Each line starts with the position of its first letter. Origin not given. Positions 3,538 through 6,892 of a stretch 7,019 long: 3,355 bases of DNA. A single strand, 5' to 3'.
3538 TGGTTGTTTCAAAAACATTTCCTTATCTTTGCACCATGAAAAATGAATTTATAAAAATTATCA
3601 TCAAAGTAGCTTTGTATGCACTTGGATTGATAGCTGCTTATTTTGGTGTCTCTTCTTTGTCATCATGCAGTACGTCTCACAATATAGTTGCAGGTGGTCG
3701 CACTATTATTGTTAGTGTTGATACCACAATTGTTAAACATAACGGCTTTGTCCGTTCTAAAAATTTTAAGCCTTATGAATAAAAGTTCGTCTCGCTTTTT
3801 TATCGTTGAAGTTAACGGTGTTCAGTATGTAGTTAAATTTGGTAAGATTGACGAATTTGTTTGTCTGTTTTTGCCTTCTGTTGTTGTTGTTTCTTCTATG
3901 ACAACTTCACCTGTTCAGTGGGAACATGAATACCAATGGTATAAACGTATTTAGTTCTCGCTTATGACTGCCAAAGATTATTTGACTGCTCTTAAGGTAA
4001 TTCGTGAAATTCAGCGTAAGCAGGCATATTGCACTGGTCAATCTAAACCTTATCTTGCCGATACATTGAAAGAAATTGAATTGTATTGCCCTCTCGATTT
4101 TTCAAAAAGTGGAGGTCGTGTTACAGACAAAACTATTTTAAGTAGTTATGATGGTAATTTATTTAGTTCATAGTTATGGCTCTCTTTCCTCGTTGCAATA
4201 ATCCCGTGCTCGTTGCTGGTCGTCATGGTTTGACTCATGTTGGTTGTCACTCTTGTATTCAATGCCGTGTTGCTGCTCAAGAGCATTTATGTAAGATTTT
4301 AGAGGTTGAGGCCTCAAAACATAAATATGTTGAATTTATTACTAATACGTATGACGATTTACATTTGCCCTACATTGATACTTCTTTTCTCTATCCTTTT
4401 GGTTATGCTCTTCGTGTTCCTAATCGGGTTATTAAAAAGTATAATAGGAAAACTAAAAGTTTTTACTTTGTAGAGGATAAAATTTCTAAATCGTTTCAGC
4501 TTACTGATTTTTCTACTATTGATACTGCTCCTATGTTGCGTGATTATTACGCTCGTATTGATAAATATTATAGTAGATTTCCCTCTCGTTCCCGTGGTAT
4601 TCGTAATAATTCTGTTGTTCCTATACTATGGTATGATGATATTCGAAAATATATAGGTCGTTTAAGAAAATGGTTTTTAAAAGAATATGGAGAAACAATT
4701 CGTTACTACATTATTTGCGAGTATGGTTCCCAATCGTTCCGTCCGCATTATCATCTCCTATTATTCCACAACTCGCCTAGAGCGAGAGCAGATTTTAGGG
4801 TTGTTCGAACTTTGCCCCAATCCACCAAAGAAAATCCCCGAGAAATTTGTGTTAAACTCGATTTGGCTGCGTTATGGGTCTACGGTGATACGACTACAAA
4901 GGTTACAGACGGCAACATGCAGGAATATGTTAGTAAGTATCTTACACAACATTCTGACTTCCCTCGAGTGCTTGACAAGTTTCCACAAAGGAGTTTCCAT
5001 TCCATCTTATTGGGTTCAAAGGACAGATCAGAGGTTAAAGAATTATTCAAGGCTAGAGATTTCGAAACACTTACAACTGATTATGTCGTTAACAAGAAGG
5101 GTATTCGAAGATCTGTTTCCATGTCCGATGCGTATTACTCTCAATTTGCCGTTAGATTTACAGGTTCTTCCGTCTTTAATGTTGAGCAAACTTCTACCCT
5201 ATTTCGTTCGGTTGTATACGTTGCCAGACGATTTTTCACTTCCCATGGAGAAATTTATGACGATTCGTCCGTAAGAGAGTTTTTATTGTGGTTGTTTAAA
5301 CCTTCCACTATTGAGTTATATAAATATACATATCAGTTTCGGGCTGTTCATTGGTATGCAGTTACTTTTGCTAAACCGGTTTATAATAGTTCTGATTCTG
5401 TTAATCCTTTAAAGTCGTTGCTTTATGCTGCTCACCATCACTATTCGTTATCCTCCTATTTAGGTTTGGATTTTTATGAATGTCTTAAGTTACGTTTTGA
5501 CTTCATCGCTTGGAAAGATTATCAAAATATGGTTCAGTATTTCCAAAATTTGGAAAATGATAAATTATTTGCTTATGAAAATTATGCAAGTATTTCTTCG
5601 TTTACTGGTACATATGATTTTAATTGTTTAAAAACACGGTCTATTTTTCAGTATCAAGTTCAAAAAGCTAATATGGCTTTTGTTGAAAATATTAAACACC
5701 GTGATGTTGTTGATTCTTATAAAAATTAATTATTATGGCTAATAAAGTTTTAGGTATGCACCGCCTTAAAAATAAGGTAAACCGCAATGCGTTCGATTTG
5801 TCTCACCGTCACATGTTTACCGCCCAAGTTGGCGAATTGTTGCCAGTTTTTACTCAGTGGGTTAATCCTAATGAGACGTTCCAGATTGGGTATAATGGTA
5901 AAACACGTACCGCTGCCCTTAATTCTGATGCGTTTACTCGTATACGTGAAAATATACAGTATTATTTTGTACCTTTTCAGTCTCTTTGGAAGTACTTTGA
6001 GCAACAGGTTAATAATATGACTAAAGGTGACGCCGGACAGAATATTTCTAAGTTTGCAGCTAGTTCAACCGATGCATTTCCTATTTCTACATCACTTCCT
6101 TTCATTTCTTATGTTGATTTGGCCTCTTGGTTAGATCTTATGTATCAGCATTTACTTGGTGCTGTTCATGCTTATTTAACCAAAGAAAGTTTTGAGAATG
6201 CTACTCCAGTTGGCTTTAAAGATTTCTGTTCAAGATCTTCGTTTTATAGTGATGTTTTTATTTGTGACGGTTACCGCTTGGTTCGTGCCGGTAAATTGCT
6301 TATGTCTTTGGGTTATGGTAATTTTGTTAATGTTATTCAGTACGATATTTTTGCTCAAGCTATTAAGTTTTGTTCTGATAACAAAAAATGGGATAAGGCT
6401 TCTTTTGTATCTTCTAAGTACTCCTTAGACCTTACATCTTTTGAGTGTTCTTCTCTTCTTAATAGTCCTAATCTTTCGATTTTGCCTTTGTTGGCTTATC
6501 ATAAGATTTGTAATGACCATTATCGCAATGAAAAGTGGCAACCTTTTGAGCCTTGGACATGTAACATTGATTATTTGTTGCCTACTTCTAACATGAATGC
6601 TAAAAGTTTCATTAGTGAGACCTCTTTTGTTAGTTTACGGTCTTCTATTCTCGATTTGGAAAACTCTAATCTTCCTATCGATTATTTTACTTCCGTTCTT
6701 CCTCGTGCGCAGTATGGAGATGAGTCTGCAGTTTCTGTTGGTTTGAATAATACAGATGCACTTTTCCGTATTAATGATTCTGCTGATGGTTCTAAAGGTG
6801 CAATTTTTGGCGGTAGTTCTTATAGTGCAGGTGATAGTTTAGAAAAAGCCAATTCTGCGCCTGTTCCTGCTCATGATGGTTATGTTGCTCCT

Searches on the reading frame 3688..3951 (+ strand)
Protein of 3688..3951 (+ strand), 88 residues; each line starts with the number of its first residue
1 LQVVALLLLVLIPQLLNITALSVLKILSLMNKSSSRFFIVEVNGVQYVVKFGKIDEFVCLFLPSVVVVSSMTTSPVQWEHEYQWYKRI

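Call 4: search_protein_families(library=pfam, proteins=[window:3688-3951:+], max_evalue=1)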
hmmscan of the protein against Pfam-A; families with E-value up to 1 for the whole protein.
window:3688-3951:+ (88 aa): 1 family
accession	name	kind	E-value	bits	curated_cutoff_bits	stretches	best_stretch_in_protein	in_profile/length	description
PF16520.11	Matrix_Borna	-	0.053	14.3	27.3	1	14-68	17-74/103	ssRNA-binding matrix protein of Bornaviridae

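Call 5: search_protein_families(library=phrogs, proteins=[window:3688-3951:+], max_evalue=1)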
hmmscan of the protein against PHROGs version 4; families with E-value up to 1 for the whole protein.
window:3688-3951:+ (88 aa): 0 families

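Call 6: search_protein_families(library=ncbifam, proteins=[window:3688-3951:+], max_evalue=1)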
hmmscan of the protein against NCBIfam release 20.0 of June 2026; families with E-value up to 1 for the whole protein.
window:3688-3951:+ (88 aa): 0 families

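Call 7: search_protein_families(library=padloc, proteins=[window:3688-3951:+], max_evalue=1)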
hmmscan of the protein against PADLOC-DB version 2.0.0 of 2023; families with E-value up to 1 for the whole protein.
window:3688-3951:+ (88 aa): 0 families

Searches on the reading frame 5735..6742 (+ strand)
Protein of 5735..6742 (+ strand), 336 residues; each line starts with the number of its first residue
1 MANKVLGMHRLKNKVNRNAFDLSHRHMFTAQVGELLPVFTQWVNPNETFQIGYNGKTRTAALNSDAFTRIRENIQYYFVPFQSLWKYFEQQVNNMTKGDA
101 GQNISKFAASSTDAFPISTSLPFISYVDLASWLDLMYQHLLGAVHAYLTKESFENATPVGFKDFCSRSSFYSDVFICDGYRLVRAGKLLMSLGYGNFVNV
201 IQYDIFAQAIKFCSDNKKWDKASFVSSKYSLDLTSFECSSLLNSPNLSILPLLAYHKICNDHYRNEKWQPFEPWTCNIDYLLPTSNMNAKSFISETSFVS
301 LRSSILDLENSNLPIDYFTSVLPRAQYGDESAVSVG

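Call 76: search_dna_similar(query=window:5735-6742:+, collection=phages, mode=protein, max_rows=40, rows=spread)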
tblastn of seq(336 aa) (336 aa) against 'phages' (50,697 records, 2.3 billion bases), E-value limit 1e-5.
Records with a match: 453; places in all: 453; records where one place covers at least 80% of the query: 175.
Best place of each record, by identity: 60-80% 2; <60% 451.
By first word of the organism name: bajarodmic 142; Dulem 111; Microviridae 75; Microvirus 58; Dipodfec 17; Tortoise 7; Peromfec 7; Chicken 6; Sigmofec 6; Capybara 5; and 9 more.
By host as written in the record: - 138; Peromyscus fraterculus 76; Varecia variegata 64; Homo sapiens 32; porcine 32; Eulemur fulvus collaris 11; Eulemur coronatus 10; Dipodomys merriami 9; and 19 more.
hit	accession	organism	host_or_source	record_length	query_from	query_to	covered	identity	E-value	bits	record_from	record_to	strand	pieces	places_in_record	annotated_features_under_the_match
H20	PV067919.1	Microviridae sp.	Homo sapiens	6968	1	336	100%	74.1%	4e-159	496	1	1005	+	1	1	major capsid protein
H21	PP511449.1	Dulem virus 252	Varecia variegata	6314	11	335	97%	31.5%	2e-20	98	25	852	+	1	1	major capsid protein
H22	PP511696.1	Dulem virus 221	Varecia variegata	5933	1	329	98%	30.2%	5e-28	120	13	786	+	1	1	major capsid protein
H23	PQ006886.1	bajarodmic virus 669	Chaetodipus spinatus feces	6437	5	336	99%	29.3%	3e-27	118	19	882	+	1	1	major capsid protein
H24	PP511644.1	Dulem virus 263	Varecia variegata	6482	10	334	97%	29.7%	5e-23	105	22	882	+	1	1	major capsid protein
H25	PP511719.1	Dulem virus 220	Lemur catta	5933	1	333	99%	28.9%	1e-26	116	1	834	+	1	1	major capsid protein | replication initiator protein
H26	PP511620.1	Dulem virus 216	Varecia variegata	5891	1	335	100%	28.3%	9e-23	104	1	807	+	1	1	major capsid protein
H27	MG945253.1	Microviridae sp.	dog feces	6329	4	333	98%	28.4%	6e-15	82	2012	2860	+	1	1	similar to VP1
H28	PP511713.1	Dulem virus 245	Lemur catta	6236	7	336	98%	27.8%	1e-20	99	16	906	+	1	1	major capsid protein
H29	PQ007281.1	bajarodmic virus 1013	Chaetodipus arenarius feces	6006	11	334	96%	28.0%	2e-24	109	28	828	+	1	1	major capsid protein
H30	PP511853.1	Dulem virus 257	Varecia variegata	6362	7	335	98%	27.1%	2e-20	98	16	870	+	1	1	major capsid protein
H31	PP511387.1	Dulem virus 256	Eulemur fulvus collaris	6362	5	335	99%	26.3%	5e-24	108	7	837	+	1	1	major capsid protein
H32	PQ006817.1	bajarodmic virus 610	Chaetodipus arenarius feces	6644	5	336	99%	25.4%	1e-20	99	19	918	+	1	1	major capsid protein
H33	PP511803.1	Dulem virus 243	Propithecus coquereli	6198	8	329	96%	25.2%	3e-18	92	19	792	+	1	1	major capsid protein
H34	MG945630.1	Microviridae sp.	cattle genital tract secretion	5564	17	324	92%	25.5%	9e-8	59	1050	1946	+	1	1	similar to VP1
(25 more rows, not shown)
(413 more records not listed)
